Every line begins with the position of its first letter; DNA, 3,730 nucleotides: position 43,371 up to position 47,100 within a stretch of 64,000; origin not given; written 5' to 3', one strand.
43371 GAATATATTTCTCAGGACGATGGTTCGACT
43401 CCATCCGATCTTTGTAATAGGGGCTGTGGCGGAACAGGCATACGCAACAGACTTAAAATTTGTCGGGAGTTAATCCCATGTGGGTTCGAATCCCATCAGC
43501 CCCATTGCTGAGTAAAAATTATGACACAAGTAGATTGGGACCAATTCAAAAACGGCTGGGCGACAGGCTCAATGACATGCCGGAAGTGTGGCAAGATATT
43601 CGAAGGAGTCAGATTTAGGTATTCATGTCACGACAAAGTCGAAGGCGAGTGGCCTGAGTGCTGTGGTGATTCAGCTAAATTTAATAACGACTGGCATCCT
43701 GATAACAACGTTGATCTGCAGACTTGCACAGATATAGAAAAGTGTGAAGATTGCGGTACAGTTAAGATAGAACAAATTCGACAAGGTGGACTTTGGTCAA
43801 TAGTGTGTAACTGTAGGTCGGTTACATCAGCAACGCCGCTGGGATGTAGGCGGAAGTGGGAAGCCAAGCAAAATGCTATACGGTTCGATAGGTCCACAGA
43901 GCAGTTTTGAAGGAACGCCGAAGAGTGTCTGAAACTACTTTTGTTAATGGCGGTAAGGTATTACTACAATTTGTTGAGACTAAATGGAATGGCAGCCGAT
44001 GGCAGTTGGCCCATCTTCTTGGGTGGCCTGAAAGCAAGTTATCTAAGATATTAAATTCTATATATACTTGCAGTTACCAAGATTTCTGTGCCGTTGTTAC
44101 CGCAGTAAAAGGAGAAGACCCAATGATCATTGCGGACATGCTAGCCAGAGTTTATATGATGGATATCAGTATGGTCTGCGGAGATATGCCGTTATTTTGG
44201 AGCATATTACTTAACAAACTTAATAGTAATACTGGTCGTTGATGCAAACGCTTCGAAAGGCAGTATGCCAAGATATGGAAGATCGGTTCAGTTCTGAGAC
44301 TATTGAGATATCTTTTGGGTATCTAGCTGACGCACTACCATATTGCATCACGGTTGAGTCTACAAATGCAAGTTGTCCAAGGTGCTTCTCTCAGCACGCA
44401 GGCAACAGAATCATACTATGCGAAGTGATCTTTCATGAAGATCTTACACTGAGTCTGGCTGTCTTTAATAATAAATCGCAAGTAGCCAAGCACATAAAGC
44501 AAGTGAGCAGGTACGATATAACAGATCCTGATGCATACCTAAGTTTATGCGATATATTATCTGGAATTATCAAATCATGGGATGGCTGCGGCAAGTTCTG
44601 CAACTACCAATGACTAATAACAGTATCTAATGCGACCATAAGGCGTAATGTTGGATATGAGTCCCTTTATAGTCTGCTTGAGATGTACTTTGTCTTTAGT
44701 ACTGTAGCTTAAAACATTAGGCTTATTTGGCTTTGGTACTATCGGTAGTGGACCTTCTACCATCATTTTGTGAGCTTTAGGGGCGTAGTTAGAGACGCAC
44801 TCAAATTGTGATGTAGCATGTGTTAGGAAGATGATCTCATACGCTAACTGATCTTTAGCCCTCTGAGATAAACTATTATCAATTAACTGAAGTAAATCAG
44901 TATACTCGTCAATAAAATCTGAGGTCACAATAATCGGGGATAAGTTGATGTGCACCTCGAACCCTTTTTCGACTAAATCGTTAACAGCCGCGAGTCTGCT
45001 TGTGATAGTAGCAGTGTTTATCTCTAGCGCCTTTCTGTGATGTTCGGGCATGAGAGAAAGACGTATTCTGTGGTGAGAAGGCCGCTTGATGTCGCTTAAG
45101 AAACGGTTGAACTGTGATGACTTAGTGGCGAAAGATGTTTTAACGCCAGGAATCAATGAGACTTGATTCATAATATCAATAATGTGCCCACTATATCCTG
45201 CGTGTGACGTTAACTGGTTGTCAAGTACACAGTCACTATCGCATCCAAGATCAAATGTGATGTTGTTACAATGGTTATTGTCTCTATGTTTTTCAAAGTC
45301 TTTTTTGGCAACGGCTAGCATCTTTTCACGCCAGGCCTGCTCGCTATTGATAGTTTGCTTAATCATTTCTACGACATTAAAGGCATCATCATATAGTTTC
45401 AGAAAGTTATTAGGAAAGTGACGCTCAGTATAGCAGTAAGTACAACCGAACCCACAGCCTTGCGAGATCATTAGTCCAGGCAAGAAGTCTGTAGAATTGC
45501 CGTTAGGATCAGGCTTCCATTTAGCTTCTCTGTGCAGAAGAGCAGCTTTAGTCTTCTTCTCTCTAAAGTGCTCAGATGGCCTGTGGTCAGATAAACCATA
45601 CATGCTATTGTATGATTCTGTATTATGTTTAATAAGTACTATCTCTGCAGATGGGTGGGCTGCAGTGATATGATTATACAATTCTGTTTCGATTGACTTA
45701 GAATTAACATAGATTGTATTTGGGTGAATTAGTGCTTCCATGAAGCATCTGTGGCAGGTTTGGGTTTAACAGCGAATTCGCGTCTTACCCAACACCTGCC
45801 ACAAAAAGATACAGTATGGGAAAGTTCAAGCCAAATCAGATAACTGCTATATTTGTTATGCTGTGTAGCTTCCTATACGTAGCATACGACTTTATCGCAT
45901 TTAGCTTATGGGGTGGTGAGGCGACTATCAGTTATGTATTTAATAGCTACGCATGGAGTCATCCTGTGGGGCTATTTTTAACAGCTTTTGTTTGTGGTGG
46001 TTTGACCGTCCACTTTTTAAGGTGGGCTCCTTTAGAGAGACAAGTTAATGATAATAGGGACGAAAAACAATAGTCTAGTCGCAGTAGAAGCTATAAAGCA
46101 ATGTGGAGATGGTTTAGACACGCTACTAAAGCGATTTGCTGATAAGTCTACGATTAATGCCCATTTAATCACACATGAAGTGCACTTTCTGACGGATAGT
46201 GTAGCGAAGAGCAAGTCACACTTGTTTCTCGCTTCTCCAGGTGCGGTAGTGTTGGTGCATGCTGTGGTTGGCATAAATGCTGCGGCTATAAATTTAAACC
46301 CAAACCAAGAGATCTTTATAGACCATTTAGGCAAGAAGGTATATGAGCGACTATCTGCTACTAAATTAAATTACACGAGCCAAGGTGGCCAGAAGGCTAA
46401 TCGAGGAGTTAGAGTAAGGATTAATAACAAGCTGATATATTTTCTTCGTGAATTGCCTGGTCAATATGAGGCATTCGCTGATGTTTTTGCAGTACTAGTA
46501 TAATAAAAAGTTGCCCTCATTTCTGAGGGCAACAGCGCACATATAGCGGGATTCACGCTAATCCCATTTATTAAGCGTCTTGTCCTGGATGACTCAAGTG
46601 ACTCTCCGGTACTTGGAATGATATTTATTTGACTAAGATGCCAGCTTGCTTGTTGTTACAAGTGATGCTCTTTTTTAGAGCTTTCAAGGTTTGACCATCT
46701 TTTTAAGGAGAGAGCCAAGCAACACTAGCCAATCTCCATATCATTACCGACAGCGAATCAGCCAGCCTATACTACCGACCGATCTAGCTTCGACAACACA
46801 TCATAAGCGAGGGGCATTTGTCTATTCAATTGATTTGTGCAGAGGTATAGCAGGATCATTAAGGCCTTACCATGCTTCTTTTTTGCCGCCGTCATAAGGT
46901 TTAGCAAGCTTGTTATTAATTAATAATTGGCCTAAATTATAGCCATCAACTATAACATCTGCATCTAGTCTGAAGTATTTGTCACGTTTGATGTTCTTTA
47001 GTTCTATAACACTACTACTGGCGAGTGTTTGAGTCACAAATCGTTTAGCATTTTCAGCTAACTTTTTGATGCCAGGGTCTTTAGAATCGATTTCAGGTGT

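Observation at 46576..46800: ORF-free ~180-225 nt rod-like RNA, possibly a 6S-type RNA polymerase decoy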

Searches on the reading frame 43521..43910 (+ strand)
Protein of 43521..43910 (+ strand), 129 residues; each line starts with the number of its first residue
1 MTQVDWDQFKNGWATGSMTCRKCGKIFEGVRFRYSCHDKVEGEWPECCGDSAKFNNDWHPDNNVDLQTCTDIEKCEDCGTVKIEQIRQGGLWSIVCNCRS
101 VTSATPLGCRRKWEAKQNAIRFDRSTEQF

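Call 11: search_protein_families(library=phrogs, proteins=[window:43521-43910:+])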
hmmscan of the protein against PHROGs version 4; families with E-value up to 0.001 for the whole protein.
window:43521-43910:+ (129 aa): 1 family
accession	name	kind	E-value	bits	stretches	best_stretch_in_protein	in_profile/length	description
phrog_7696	-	unknown function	0.00075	20.3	0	5-34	32-62/78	-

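Call 12: search_protein_families(library=pfam, proteins=[window:43521-43910:+])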
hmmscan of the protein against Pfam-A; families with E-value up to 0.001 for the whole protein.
window:43521-43910:+ (129 aa): 0 families

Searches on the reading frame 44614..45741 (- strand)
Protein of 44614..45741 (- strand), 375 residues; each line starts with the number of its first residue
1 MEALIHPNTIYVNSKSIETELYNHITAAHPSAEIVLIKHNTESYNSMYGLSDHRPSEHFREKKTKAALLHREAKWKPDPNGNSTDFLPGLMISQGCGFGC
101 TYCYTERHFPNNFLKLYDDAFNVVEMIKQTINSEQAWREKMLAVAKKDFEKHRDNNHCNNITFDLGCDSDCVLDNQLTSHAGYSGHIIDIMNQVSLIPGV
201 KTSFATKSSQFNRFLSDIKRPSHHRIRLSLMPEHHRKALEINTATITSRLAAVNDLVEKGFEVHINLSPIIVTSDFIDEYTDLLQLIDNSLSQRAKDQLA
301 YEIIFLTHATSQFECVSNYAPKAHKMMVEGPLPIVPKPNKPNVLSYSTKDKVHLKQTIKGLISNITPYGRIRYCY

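Call 11: search_protein_families(library=phrogs, proteins=[window:44614-45741:-])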
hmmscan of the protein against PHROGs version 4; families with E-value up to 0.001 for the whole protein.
window:44614-45741:- (375 aa): 1 family
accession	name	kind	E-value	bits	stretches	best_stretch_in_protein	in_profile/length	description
phrog_13321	-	unknown function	8.5e-08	32.7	0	205-291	136-223/307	-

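Call 12: search_protein_families(library=pfam, proteins=[window:44614-45741:-])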
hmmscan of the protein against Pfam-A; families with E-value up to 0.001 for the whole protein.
window:44614-45741:- (375 aa): 1 family
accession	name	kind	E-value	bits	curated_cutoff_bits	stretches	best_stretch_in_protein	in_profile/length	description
PF20903.3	SPL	-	1.5e-20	73.8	27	1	6-373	2-336/338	Spore photoproduct lyase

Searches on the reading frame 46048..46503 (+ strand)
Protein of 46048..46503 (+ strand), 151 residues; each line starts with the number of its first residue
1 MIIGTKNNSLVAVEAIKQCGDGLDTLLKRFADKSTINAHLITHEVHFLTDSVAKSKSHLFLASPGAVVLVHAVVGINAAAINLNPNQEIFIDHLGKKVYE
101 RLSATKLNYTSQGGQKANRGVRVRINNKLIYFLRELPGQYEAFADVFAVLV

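Call 11: search_protein_families(library=phrogs, proteins=[window:46048-46503:+])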
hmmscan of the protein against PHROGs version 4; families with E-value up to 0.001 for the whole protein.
window:46048-46503:+ (151 aa): 0 families

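Call 12: search_protein_families(library=pfam, proteins=[window:46048-46503:+])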
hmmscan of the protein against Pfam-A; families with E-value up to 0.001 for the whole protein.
window:46048-46503:+ (151 aa): 0 families

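Call 15: search_dna_similar(query=window:46048-46503:+, collection=phages, mode=protein, max_rows=30, max_evalue=0.001)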
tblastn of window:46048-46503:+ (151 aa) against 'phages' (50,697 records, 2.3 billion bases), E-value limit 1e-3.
No match.

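Call 23: find_homologous_proteins(query=window:46048-46503:+)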
Query window:46048-46503:+ (151 aa): 1 proteins with E <= 0.001 among 51 candidates. Only proteins of 83 to 265 residues were searched: fused or split forms outside these lengths cannot appear, so this answer is no evidence that the protein stands alone or is whole; lengths 'longer' or 'shorter' looks for them.
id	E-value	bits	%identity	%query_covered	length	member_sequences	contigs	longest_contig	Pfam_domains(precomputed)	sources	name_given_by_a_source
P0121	4.1e-88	310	97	100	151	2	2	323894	-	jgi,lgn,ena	jgi:hypothetical protein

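Call 25: find_encoding_contigs(protein=P0121, flank=3000, max_places=6)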
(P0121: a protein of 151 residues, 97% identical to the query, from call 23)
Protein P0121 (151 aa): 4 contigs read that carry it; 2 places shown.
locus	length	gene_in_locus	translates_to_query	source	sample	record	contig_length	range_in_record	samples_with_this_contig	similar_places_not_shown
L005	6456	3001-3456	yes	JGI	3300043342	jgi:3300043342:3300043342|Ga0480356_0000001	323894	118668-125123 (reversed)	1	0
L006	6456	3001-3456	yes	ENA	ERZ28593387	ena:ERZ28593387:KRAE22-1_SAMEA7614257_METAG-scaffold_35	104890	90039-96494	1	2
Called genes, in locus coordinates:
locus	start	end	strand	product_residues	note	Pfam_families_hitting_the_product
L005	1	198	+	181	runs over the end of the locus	-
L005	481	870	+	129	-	-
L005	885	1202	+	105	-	-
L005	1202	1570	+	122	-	-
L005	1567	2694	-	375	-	PF20903:SPL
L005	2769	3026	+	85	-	-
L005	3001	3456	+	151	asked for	-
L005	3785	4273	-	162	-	PF00565:SNase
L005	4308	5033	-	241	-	PF02562:PhoH, PF13604:AAA_30 (weak)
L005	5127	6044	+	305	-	PF01370:Epimerase, PF04321:RmlD_sub_bind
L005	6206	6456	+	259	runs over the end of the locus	PF00483:NTP_transferase, PF12804:NTP_transf_3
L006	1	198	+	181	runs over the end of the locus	-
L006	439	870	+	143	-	-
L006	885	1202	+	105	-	-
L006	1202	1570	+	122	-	-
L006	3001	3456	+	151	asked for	-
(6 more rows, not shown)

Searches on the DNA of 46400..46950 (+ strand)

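Call 6: search_rna_families(source=window, start=46400, end=46950, threshold=evalue, max_evalue=10, show_alignments=3)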
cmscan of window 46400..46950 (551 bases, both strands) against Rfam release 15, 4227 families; matches with E-value up to 10: 3.
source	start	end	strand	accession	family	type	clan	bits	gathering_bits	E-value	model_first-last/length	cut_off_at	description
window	46603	46658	-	RF02281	TtnuCD4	Gene; snRNA; snoRNA; CD-box;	-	13.9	60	8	1-60/60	no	Tetrahymena snoRNA TtnuCD4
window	46757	46808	-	RF01150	sR11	Gene; snRNA; snoRNA; CD-box;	-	13.1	39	7.8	1-57/57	no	Small nucleolar RNA sR11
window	46678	46738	+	RF01613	ceN109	Gene; snRNA; snoRNA; CD-box;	-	12.9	52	9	1-67/67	no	Nematode snoRNA ceN109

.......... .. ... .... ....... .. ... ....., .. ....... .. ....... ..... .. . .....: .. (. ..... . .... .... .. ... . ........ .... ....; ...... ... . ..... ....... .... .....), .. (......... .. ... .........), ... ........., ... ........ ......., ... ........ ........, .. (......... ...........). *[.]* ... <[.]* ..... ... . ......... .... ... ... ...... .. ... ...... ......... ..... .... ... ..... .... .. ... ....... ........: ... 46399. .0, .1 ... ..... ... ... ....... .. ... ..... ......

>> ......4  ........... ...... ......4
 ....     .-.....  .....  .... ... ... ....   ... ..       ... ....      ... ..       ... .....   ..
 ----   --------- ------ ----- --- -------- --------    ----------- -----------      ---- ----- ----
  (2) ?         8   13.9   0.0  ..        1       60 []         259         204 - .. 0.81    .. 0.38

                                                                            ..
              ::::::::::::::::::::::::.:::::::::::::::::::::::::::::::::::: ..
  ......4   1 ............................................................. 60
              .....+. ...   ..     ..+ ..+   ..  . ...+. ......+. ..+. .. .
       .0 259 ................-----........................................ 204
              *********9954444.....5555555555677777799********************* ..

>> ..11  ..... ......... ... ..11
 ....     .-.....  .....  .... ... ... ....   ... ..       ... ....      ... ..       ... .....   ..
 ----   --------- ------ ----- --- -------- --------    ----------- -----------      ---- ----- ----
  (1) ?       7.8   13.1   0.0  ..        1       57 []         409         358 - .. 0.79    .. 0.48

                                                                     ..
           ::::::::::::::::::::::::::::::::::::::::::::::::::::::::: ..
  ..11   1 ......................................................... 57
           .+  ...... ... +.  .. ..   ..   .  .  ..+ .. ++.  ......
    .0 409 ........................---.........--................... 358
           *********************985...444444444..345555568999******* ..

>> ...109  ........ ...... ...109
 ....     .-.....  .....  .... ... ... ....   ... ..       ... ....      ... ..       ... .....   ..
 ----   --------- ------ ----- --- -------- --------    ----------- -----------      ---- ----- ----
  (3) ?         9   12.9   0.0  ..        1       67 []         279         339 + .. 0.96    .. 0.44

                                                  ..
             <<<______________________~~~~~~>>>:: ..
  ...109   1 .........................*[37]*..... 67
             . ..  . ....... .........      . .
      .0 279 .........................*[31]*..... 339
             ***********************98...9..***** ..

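Call 7: search_dna_similar(query=window:46504-46866:+, collection=phages, mode=distant, max_rows=40)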
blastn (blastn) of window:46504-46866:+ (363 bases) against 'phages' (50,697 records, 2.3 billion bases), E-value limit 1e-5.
No match.
